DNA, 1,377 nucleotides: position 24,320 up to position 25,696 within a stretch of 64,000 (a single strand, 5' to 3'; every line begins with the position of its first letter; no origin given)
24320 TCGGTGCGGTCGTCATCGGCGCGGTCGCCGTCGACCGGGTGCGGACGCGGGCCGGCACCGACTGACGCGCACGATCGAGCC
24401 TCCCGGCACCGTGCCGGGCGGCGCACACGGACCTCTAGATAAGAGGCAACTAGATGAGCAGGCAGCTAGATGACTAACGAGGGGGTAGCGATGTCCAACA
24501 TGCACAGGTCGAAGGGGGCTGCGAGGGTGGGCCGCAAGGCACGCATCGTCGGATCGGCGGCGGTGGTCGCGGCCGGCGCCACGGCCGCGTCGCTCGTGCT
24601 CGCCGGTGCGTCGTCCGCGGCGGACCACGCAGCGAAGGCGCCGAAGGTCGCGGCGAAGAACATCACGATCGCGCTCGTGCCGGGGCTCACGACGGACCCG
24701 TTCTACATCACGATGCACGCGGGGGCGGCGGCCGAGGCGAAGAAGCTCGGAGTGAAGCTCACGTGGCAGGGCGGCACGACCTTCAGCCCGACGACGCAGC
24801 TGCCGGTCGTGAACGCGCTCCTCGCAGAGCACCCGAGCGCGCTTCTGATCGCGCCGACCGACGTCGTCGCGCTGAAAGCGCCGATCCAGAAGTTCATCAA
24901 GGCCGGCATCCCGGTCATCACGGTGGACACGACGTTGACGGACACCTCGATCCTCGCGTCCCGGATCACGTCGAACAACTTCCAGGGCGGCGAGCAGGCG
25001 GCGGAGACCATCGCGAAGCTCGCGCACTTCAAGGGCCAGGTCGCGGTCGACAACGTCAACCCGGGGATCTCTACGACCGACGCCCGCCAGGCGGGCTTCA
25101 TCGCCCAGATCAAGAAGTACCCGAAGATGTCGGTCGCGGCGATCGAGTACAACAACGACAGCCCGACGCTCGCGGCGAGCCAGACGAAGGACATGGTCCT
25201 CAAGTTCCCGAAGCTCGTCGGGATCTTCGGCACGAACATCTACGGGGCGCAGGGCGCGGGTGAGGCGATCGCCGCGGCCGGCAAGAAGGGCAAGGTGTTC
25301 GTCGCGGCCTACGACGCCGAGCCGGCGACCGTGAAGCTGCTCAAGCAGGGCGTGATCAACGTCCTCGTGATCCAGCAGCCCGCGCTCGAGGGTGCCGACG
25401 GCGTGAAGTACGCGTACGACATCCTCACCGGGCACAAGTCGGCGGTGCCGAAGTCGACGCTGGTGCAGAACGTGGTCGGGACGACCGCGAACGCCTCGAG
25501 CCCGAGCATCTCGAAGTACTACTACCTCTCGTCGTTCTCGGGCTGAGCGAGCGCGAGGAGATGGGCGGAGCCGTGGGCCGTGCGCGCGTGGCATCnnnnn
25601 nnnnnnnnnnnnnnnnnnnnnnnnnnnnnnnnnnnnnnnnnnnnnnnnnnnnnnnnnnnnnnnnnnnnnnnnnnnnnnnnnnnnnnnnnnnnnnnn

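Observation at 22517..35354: Thirteen-gene, translationally chained sugar operon whose enzyme set fits no single known pathway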

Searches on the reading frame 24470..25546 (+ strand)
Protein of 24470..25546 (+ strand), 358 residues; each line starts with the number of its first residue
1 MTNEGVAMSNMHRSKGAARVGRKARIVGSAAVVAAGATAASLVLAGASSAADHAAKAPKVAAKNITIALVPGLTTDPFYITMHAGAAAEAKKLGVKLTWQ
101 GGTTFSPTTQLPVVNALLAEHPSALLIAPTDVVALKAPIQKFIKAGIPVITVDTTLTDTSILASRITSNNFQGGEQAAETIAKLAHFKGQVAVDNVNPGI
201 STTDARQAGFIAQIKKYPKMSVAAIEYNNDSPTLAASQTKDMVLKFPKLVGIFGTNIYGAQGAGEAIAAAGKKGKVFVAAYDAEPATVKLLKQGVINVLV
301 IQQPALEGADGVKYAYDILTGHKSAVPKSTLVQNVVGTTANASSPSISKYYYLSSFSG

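Call 5: search_protein_families(library=pfam, proteins=[window:24470-25546:+], max_evalue=0.01)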
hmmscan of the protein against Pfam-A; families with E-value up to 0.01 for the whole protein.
window:24470-25546:+ (358 aa): 2 families
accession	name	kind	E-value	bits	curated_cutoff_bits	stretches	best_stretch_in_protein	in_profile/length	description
PF13407.12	Peripla_BP_4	-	2.1e-53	181.9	35.1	1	67-322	1-257/258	Periplasmic binding protein domain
PF00532.27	Peripla_BP_1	-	1.4e-10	41.5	22.2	1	67-278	5-213/281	Periplasmic binding proteins and sugar binding domain of LacI family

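Call 8: search_protein_families(library=ncbifam, proteins=[window:24470-25546:+], max_evalue=0.001)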
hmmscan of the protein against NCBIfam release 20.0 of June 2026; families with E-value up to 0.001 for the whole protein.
window:24470-25546:+ (358 aa): 13 families
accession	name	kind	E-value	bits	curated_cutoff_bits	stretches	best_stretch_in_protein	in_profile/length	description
NF007936.0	PRK10653.1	equivalog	2.9e-27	95.8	337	1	57-324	19-282/295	ribose ABC transporter substrate-binding protein RbsB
TIGR02637.1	RhaS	equivalog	5.5e-23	81.7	342.25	1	67-338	1-275/302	rhamnose ABC transporter substrate-binding protein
NF007254.0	PRK09701.1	equivalog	4.7e-21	75.3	335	1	50-320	20-288/311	D-allose transporter substrate-binding protein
NF052284.1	rhzpin_SBP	equivalog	4e-18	65.6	420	1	70-297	7-233/289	rhizopine catabolism ABC transporter substrate-binding protein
NF011937.0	PRK15408.1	equivalog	8.8e-11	41.3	384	1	59-351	28-313/340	autoinducer 2 ABC transporter substrate-binding protein LsrB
NF008185.0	PRK10936.1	equivalog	2.6e-10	39.7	200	1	48-332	31-312/346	TMAO reductase system periplasmic protein TorT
TIGR02955.1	TMAO_TorT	equivalog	2.2e-08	33.7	310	1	68-325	4-260/295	TMAO reductase system periplasmic protein TorT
TIGR02634.1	xylF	equivalog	6.9e-08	32.4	389.55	1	88-305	22-241/302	D-xylose ABC transporter substrate-binding protein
NF040907.2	ChvE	equivalog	1.4e-06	27.8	460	1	108-188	41-121/324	multiple monosaccharide ABC transporter substrate-binding protein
NF041827.1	YtfQ_transport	equivalog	2e-06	27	510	1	86-309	47-277/320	galactofuranose ABC transporter, galactofuranose-binding protein YtfQ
NF047341.1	lactose_RbsR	equivalog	8.9e-06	25.2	382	1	52-219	50-210/331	ribose utilization transcriptional repressor RbsR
NF008452.0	PRK11303.1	equivalog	3.8e-05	23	385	1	106-222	102-212/332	catabolite repressor/activator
NF007680.0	PRK10355.1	equivalog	0.00053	19.3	504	0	255-301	218-264/331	D-xylose ABC transporter substrate-binding protein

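Call 16: search_solved_structures(query=window:24470-25546:+, max_evalue=1e-10)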
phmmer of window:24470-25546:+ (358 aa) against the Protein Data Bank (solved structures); distinct sequences matched with E-value up to 1e-10: 46.
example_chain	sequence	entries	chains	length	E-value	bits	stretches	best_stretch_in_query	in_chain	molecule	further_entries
5dkv_A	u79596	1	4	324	3.4e-61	210.8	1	62-352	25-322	ABC transporter substrate binding protein (Ribose)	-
4rxt_A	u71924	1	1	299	5.1e-35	124.8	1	64-348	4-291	Sugar ABC transporter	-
2ioy_A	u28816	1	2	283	1.7e-31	113.2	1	66-324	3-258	Periplasmic sugar-binding protein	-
5dte_A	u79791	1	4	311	9.4e-27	97.6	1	66-328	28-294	Monosaccharide-transporting ATPase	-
5hqj_A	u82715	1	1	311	9.4e-26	94.3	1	61-323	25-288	Periplasmic binding protein/LacI transcriptional regulator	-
6sw4_A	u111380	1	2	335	1.9e-25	93.3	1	88-302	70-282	Arabinose binding protein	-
3g1w_A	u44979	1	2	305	8.9e-23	84.6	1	89-304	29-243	Sugar ABC transporter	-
4wut_A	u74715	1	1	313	1.1e-21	81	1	68-346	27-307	ABC transporter substrate binding protein (Ribose)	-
4zjp_A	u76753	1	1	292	1.4e-21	80.7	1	64-324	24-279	Monosaccharide-transporting ATPase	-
1dbp_A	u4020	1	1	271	3.8e-21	79.2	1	66-324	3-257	D-RIBOSE-BINDING PROTEIN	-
1urp_A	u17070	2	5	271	6.1e-21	78.5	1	66-324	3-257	D-RIBOSE-BINDING PROTEIN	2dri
1drj_A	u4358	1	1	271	1e-20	77.8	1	66-324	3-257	D-RIBOSE-BINDING PROTEIN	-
1drk_A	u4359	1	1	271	1.2e-20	77.6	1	66-324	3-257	D-RIBOSE-BINDING PROTEIN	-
2gx6_A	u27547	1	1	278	2.4e-20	76.6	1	66-324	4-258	D-ribose-binding periplasmic protein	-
1ba2_A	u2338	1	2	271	6.8e-20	75.1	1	66-324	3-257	D-RIBOSE-BINDING PROTEIN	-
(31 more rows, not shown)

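Call 40: search_solved_structures(query=window:24470-25546:+, max_evalue=1e-30, show_alignments=1)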
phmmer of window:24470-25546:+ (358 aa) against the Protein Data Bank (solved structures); distinct sequences matched with E-value up to 1e-30: 3.
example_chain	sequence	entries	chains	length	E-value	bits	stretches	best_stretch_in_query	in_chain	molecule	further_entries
5dkv_A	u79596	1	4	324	3.4e-61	210.8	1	62-352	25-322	ABC transporter substrate binding protein (Ribose)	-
4rxt_A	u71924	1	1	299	5.1e-35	124.8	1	64-348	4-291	Sugar ABC transporter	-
2ioy_A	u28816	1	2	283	1.7e-31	113.2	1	66-324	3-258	Periplasmic sugar-binding protein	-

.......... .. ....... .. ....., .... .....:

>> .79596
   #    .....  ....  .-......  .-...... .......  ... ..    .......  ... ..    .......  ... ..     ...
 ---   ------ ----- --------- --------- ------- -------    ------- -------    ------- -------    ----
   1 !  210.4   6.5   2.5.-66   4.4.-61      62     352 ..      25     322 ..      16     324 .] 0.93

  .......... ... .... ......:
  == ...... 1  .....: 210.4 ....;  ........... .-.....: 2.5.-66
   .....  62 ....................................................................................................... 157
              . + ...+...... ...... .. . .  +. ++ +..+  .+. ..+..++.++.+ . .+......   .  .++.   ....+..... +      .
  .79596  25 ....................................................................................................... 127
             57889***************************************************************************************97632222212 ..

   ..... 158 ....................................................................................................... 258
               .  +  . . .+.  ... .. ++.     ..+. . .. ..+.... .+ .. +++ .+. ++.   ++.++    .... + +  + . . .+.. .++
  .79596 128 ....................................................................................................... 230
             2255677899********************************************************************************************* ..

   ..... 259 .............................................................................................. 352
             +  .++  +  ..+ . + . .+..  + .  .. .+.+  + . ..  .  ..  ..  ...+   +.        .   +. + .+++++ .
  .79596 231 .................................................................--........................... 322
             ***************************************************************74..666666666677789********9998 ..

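Call 88: search_dna_similar(query=window:24650-25546:+, collection=plasmids, mode=protein, max_rows=40, max_evalue=1e-30)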
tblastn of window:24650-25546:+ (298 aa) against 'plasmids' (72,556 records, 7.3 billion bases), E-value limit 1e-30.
Records with a match: 32; places in all: 32; records where one place covers at least 80% of the query: 32.
Best place of each record, by identity: <60% 32.
By first word of the organism name: Rhizobium 21; Shinella 3; Deinococcus 3; Embleya 2; Aureimonas 1; Agrobacterium 1; Acidisoma 1.
By predicted mobility (MOB-suite, as given by PLSDB): non-mobilizable 30; mobilizable 1; conjugative 1.
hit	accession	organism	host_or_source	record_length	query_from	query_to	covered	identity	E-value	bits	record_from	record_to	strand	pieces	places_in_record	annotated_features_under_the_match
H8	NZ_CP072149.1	Rhizobium sp. K1/93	Himalayan blackberry,cell culture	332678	1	292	98%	43.0%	1e-50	186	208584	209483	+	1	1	ABC transporter substrate-binding protein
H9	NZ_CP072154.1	Rhizobium sp. K15/93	Himalayan blackberry,cell culture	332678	1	292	98%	43.0%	1e-50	186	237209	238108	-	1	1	ABC transporter substrate-binding protein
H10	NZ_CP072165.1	Rhizobium sp. B21/90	Himalayan blackberry,cell culture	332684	1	292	98%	43.0%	1e-50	186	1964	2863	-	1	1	ABC transporter substrate-binding protein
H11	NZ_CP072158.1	Rhizobium sp. B230/85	Himalayan blackberry,cell culture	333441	1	292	98%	43.0%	1e-50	186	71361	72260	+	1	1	ABC transporter substrate-binding protein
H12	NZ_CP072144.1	Rhizobium sp. L51/94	Blueberry,cell culture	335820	1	292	98%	43.0%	1e-50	186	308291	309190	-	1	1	ABC transporter substrate-binding protein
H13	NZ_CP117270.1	Rhizobium rhododendri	Rhododendron sp.,pure bacterial ...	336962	1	292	98%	43.0%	1e-50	186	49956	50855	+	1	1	ABC transporter substrate-binding protein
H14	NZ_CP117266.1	Rhizobium tumorigenes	Rubus sp.,pure bacterial culture,Aerial ...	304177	1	292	98%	43.0%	2e-50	186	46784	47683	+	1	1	ABC transporter substrate-binding protein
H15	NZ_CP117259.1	Rhizobium tumorigenes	Rubus sp.,pure bacterial culture,Aerial ...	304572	1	292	98%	43.0%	2e-50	186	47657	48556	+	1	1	ABC transporter substrate-binding protein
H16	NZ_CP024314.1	Rhizobium sp. NXC24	Phaseolus vulgaris,cell culture,plant ...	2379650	1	292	98%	42.9%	6e-49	181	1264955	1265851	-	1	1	record has no annotation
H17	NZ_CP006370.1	Aureimonas sp. AU20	-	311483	3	292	97%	42.9%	1e-52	191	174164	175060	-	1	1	ABC transporter substrate-binding protein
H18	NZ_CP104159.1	Rhizobium sp. CB3060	Leucaena leucocephala,cell culture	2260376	1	292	98%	42.5%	2e-49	182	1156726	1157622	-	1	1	record has no annotation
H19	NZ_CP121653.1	Rhizobium sp. CB3171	Calliandra calothyrsus,cell culture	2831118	1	292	98%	42.5%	2e-49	182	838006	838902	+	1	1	record has no annotation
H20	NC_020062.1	Rhizobium tropici CIAT 899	Phaseolus vulgaris root nodule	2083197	1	292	98%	42.5%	2e-48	179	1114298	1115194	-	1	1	record has no annotation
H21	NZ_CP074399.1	Agrobacterium salinitolerans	Cotton,tiaaue sample,root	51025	3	292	97%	42.8%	2e-56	202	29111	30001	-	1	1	ABC transporter substrate-binding protein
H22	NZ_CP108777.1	Embleya sp. NBC_00896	-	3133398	7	292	96%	43.4%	1e-53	195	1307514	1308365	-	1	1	none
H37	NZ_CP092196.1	Deinococcus sp. KNUC1210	Setaria viridis,cell ...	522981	3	297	99%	36.1%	5e-35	140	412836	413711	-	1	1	ABC transporter substrate-binding protein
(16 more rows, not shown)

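Call 89: get_annotated_region(hit=H8, flank=7000)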
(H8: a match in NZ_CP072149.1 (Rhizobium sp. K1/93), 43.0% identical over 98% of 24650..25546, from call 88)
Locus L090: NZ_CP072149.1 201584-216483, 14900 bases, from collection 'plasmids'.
description: Rhizobium sp. K1/93 plasmid unnamed1, complete sequence
organism: Rhizobium sp. K1/93 (NCBI taxid 2819997)
taxonomy: Bacteria; Pseudomonadota; Alphaproteobacteria; Hyphomicrobiales; Rhizobiaceae; Rhizobium; Rhizobium sp. K1/93
host: -; source: Himalayan blackberry,cell culture; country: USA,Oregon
typing (MOB-suite, as given by PLSDB): non-mobilizable
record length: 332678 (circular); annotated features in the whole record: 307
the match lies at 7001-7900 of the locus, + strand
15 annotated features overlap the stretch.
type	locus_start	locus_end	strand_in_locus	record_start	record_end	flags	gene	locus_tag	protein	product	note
CDS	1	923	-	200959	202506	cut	-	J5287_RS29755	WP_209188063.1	cryptochrome/photolyase family protein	-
CDS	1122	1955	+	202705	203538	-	-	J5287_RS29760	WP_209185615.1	SDR family NAD(P)-dependent oxidoreductase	-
CDS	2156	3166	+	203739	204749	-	-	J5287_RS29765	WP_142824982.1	sensor histidine kinase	-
CDS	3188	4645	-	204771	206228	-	-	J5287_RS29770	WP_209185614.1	ROK family protein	-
CDS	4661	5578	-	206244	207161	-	-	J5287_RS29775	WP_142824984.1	tagatose-bisphosphate aldolase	-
CDS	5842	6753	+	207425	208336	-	-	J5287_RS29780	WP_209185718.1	sugar-binding domain-containing protein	-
CDS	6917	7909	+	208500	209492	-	-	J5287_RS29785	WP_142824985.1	ABC transporter substrate-binding protein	-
CDS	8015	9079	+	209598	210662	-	-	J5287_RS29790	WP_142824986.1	ribose ABC transporter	-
CDS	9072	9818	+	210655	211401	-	-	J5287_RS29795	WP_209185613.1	ATP-binding cassette domain-containing protein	-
CDS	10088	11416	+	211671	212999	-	-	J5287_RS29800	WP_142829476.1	MFS family transporter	-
CDS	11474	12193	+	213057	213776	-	-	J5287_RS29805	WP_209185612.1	CHASE3 domain-containing protein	-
CDS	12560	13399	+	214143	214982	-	-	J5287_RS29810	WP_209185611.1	transporter substrate-binding domain-containing protein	-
CDS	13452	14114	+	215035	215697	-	-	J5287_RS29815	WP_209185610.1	amino acid ABC transporter permease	GO:0006865 - amino acid transport [Evidence IEA]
CDS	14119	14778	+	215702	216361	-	-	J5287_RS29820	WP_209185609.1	amino acid ABC transporter permease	GO:0006865 - amino acid transport [Evidence IEA]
CDS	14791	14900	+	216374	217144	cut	-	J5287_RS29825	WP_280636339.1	amino acid ABC transporter ATP-binding protein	-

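Call 90: get_annotated_region(hit=H37, flank=8000)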
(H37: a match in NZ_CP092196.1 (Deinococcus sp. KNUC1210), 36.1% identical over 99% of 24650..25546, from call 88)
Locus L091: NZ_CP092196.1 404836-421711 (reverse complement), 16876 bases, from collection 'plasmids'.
description: Deinococcus sp. KNUC1210 plasmid unnamed9, complete sequence
organism: Deinococcus sp. KNUC1210 (NCBI taxid 2917691)
taxonomy: Bacteria; Deinococcota; Deinococci; Deinococcales; Deinococcaceae; Deinococcus; Deinococcus sp. KNUC1210
host: -; source: Setaria viridis,cell culture,rhizospheric soil; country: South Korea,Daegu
typing (MOB-suite, as given by PLSDB): non-mobilizable
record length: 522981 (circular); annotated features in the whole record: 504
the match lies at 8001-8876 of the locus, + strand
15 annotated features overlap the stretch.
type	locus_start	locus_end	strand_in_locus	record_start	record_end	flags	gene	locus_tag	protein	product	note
CDS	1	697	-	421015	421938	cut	-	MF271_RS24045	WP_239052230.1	NAD(P)/FAD-dependent oxidoreductase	-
CDS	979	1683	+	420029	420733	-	-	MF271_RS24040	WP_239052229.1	response regulator transcription factor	GO:0000160 - phosphorelay signal transduction system [Evidence IEA]; GO:0006355 - regulation of DNA-templated ...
CDS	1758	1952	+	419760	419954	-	-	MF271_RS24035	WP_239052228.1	hypothetical protein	-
CDS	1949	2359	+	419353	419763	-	-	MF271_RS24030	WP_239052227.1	hypothetical protein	-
CDS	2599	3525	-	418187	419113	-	-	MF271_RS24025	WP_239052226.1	GGDEF domain-containing protein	-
CDS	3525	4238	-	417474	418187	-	-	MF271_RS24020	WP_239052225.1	tetratricopeptide repeat protein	-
CDS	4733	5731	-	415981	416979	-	-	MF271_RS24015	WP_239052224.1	LacI family DNA-binding transcriptional regulator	GO:0006351 - DNA-templated transcription [Evidence IEA]; GO:0045892 - negative regulation of DNA-templated ...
CDS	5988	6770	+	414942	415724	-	-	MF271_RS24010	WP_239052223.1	ATP-binding cassette domain-containing protein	-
CDS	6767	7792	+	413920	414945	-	-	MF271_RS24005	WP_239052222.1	ABC transporter permease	GO:0008643 - carbohydrate transport [Evidence IEA]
CDS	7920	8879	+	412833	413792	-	-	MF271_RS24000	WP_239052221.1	ABC transporter substrate-binding protein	-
CDS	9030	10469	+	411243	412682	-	-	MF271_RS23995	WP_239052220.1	glycoside hydrolase family 125 protein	-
CDS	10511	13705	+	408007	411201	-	-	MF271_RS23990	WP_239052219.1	glycoside hydrolase family 38 C-terminal domain-containing protein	GO:0006013 - mannose metabolic process [Evidence IEA]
CDS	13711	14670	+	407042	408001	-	-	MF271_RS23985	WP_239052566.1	ROK family protein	-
CDS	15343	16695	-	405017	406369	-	-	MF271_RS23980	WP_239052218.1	hypothetical protein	-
CDS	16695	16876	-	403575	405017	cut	-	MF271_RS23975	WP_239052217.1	glycosyl hydrolase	-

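Call 96: find_homologous_proteins(query=window:24470-25546:+, max_evalue=1e-20)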
Query window:24470-25546:+ (358 aa): 1238 proteins with E <= 1e-20 among 8000 candidates; the best 120 are listed.
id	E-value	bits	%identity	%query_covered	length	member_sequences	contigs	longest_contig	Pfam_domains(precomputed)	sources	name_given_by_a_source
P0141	5.0e-220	747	100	100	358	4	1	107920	PF00532.28,PF13407.13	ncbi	-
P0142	6.3e-203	691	93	100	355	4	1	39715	PF00532.28,PF13407.13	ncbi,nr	ncbi:MAG TPA: ABC transporter substrate-binding protein [Acidimicrobiales bacterium]|nr:ABC transpor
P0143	1.4e-182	624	85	97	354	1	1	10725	PF00532.28,PF13407.13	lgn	-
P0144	6.4e-182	622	83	100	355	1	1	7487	PF00532.28,PF13407.13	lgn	-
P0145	2.4e-178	610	82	96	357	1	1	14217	PF00532.28,PF13407.13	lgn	-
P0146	2.2e-177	607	82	98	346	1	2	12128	PF00532.28,PF13407.13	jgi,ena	jgi:ribose transport system substrate-binding protein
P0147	1.4e-175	601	83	98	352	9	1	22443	PF00532.28,PF13407.13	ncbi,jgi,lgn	-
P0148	5.8e-168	576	80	97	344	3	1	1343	PF00532.28,PF13407.13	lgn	-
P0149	6.3e-165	566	83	91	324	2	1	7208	PF00532.28,PF13407.13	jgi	-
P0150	2.9e-164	564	82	87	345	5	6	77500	PF00532.28,PF13407.13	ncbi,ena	-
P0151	4.0e-164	564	81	87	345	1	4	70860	PF00532.28,PF13407.13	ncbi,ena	-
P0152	1.3e-160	552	86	83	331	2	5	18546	PF00532.28,PF13407.13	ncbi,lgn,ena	-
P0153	6.8e-152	524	76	94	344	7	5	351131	PF00532.28,PF13407.13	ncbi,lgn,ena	-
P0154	7.1e-151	520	80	84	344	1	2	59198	PF00532.28,PF13407.13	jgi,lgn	jgi:ribose transport system substrate-binding protein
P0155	5.2e-149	514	81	82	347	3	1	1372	PF00532.28,PF13407.13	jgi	jgi:ribose transport system substrate-binding protein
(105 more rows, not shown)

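Call 100: predict_structure(alignment_id=A10)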
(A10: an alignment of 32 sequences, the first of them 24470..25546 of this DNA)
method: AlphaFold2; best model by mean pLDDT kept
length: 358 residues; sequences in the alignment: 32
mean_pLDDT: 86.3   pTM: 0.80
mean pLDDT of the five models: 86.3, 85.8, 85.5, 85.1, 84.1
residues with pLDDT >= 90: 256; 70-90: 41; 50-70: 14; < 50: 47
segments of 3 or more residues with pLDDT < 50: 11-13, 15-43, 45-53
pLDDT, mean of each block of 10 residues (from residue 1): 47 44 38 36 45 57 91 92 98 96 85 93 93 88 96 84 94 98 98 94 95 99 97 97 98 97 96 96 96 97 97 98 96 97 98 90
secondary structure, 60 per line:
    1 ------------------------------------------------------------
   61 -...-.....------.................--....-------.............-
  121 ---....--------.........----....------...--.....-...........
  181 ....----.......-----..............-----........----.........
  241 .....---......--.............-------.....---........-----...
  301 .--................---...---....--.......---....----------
elements in order: E66-70 H77-93 E96-99 H107-119 E124-127 H136-144 E149-152 E164-168 H170-184 E189-195 H201-214 E220-227 H232-245 E249-254 H257-269 E277-281 H285-292 E298-301 H304-319 E329-332 E335-338 H345-348
